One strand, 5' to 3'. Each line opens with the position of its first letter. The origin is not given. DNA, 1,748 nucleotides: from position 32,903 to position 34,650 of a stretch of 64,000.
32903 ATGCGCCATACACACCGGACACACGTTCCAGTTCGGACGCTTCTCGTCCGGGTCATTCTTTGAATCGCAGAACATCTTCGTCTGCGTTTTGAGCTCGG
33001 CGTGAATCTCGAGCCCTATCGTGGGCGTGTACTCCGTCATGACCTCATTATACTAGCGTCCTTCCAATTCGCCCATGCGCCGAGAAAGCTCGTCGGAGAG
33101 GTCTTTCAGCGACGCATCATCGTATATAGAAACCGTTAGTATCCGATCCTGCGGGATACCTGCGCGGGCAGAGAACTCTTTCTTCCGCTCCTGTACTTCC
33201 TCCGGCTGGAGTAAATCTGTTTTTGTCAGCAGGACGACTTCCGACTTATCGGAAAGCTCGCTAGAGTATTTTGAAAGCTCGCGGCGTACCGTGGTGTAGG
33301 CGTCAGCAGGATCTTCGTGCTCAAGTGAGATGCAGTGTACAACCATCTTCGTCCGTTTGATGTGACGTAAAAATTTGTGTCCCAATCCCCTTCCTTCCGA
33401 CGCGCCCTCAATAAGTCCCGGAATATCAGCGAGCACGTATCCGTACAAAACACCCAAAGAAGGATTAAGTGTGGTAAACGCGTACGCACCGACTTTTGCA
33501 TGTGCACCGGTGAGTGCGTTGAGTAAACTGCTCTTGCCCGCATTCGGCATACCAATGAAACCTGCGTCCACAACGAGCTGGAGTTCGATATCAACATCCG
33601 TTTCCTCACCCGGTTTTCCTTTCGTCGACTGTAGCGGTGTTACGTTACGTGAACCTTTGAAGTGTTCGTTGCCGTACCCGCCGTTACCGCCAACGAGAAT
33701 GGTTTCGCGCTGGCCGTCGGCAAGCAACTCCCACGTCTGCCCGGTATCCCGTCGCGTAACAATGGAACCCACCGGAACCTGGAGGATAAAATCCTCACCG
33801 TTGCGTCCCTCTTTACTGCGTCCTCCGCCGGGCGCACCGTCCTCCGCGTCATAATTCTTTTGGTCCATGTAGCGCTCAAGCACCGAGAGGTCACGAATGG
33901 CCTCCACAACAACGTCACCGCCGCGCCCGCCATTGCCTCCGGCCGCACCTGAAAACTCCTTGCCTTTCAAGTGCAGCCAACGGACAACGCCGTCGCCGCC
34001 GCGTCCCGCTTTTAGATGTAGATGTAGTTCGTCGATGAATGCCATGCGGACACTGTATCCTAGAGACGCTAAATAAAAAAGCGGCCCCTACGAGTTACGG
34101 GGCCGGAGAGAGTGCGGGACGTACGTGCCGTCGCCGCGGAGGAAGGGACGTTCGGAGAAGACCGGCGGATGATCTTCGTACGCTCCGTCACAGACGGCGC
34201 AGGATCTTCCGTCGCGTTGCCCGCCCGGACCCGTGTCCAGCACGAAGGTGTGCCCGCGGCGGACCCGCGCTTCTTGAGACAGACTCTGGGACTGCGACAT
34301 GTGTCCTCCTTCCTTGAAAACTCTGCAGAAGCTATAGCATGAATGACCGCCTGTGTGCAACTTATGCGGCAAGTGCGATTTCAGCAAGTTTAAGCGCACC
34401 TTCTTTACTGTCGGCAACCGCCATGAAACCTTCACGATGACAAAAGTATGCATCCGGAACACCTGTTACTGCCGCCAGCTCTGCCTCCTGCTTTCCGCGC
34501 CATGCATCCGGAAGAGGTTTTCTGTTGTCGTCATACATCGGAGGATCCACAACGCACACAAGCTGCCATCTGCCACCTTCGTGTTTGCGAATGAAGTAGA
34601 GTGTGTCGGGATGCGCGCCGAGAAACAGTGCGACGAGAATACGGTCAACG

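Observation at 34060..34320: Second high-GC micro-island with a strongly translated 71-aa CxxC protein between obg and the MYG1 gene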

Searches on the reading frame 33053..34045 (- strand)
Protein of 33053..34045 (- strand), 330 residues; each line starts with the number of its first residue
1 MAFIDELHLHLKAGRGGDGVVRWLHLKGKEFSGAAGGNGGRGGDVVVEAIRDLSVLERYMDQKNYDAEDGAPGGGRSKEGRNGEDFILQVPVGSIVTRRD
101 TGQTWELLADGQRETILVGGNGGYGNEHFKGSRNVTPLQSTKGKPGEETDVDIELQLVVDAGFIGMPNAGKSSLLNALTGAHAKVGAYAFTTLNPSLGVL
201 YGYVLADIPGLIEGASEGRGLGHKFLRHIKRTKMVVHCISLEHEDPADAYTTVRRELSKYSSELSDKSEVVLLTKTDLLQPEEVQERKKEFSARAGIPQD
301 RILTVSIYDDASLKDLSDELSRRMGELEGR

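Call 16: find_related_loci(query=window:33053-34045:-, collection=genome_contigs, flank=4000)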
Query window:33053-34045:- (330 aa) in genome_contigs; peptide patterns used: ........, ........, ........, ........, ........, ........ (x = any residue, [..] = any of these).
385 stretches matched a pattern; 266 encode a relative of the query (tblastn E <= 1e-3); the best 80 are kept; 80 distinct loci.
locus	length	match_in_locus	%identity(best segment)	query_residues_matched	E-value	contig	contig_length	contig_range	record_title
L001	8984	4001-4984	76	1-328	2e-163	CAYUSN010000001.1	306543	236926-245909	MAG TPA_asm: uncultured Candidatus Saccharibacteria bacterium isolate SRP323723_co1_13 genome assembly, contig: NODE_12_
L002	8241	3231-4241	75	1-330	2e-161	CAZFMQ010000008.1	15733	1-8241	MAG TPA_asm: uncultured Candidatus Saccharibacteria bacterium isolate SRP193661_co2_75 genome assembly, contig: NODE_320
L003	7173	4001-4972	75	1-324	9e-161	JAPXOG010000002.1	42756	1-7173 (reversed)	MAG: Candidatus Paceibacterota bacterium isolate binned_ad_7.144 NODE_686_length_42756_cov_1.487485, whole genome shotgu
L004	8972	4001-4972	72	1-324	3e-150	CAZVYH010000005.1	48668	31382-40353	MAG TPA_asm: uncultured Candidatus Saccharibacteria bacterium isolate SRP173033_co2_252 genome assembly, contig: NODE_21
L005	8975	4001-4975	68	1-325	4e-144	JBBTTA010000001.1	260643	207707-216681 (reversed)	MAG: Patescibacteria group bacterium isolate H41-bin009_1 H41_bin009_1_000000000001, whole genome shotgun sequence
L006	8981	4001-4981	65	1-327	6e-138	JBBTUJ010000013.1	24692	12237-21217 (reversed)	MAG: Patescibacteria group bacterium isolate H41-bin157_1 H41_bin157_1_000000000013, whole genome shotgun sequence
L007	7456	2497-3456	59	1-324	9e-119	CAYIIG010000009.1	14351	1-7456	MAG TPA_asm: uncultured Candidatus Saccharibacteria bacterium isolate ERP119705_co20_252 genome assembly, contig: NODE_4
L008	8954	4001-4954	58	1-322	2e-118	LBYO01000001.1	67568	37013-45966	MAG: Parcubacteria group bacterium GW2011_GWA1_40_21 UT90_C0001, whole genome shotgun sequence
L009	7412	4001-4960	59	1-324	4e-118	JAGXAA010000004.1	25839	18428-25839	MAG: Patescibacteria group bacterium isolate REEB66 contig-150_2211, whole genome shotgun sequence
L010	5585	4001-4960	57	1-324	2e-117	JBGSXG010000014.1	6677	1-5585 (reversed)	MAG: Candidatus Paceibacteria bacterium isolate JTS-RE6 k141_82366, whole genome shotgun sequence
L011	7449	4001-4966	57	1-326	2e-117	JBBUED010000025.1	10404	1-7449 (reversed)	MAG: Patescibacteria group bacterium isolate H52-bin132_1 H52_bin132_1_000000000025, whole genome shotgun sequence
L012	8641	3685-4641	59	1-322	3e-115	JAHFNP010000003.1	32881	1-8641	MAG: Candidatus Nomurabacteria bacterium isolate nzgw483 NODE_1893_length_32882_cov_3.006135, whole genome shotgun seque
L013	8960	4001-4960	56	1-322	6e-115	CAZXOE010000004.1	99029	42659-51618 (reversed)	MAG TPA_asm: uncultured Candidatus Saccharibacteria bacterium isolate ERP113451_co1_174 genome assembly, contig: NODE_11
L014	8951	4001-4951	59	1-318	1e-114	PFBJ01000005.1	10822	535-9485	MAG: Candidatus Kaiserbacteria bacterium CG10_big_fil_rev_8_21_14_0_10_49_17 CG10_8_21_14_0.10_scaffold_6513_c, whole ge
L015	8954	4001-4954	55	1-319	3e-113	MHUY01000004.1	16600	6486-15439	MAG: Candidatus Yonathbacteria bacterium RIFOXYC2_FULL_47_9 rifoxyc2_full_scaffold_1269, whole genome shotgun sequence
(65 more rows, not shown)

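Call 29: find_related_loci(query=window:33053-34045:-, collection=metagenome_contigs, flank=2500)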
Query window:33053-34045:- (330 aa) in metagenome_contigs; peptide patterns used: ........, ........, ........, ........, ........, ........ (x = any residue, [..] = any of these).
332 stretches matched a pattern; 221 encode a relative of the query (tblastn E <= 1e-3); the best 80 are kept; 80 distinct loci.
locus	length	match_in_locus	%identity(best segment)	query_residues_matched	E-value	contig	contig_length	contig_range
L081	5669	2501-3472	75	1-324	2e-161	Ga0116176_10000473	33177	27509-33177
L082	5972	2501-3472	75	1-324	4e-161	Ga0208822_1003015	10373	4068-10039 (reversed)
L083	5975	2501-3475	68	1-325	2e-144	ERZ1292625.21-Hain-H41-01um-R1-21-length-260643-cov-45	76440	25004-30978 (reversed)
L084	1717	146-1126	65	1-327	2e-149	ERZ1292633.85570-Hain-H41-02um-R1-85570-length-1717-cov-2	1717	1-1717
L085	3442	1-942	64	14-327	5e-131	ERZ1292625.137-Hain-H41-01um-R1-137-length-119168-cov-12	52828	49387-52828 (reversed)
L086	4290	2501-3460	59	1-324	3e-122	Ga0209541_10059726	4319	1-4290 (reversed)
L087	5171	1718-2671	59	1-322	5e-120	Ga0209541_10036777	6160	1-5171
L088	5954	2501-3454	59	1-322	6e-120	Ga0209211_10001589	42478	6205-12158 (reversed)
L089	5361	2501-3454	59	1-322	2e-119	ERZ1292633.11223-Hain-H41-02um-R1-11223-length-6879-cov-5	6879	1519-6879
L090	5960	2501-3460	57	1-324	6e-119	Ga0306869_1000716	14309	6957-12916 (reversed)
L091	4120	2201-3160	59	1-324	1e-120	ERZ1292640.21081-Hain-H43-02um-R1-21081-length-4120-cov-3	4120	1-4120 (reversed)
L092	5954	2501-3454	58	1-322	9e-119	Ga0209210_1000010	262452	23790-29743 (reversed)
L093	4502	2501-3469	60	1-326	1e-118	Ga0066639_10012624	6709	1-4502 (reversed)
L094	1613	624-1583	59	1-324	4e-127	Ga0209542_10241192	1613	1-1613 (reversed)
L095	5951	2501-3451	59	1-318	6e-115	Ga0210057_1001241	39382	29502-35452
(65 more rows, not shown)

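Call 54: search_protein_families(library=pfam, proteins=[window:33053-34045:-], max_evalue=0.001)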
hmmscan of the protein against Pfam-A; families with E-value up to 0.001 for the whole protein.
window:33053-34045:- (330 aa): 5 families
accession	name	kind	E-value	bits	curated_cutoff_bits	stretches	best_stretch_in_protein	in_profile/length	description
PF01018.28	GTP1_OBG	-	1.2e-40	139.2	27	1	4-157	1-155/155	GTP1/OBG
PF01926.29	MMR_HSR1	-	2.5e-24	86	21.9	1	161-275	2-113/113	50S ribosome-binding GTPase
PF02421.24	FeoB_N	-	1.4e-08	34.9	27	1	163-227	5-75/156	Ferrous iron transport protein B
PF03193.22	RsgA_GTPase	-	3.1e-05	24.3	30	0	265-325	52-109/174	RsgA GTPase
PF00350.29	Dynamin_N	-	0.00029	21.3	27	0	163-183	3-23/168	Dynamin family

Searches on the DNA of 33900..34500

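Call 5: search_rna_families(source=window, start=33900, end=34500, threshold=evalue, max_evalue=10)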
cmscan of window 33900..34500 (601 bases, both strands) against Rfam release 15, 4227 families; matches with E-value up to 10: 1.
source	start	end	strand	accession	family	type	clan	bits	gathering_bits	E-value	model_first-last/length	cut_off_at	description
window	33923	34002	-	RF03392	mir-3943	Gene; miRNA;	-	17.7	69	8.9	1-84/84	no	mir-3943 microRNA precursor family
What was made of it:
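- No Rfam family matches even at E <= 10 (call 5).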
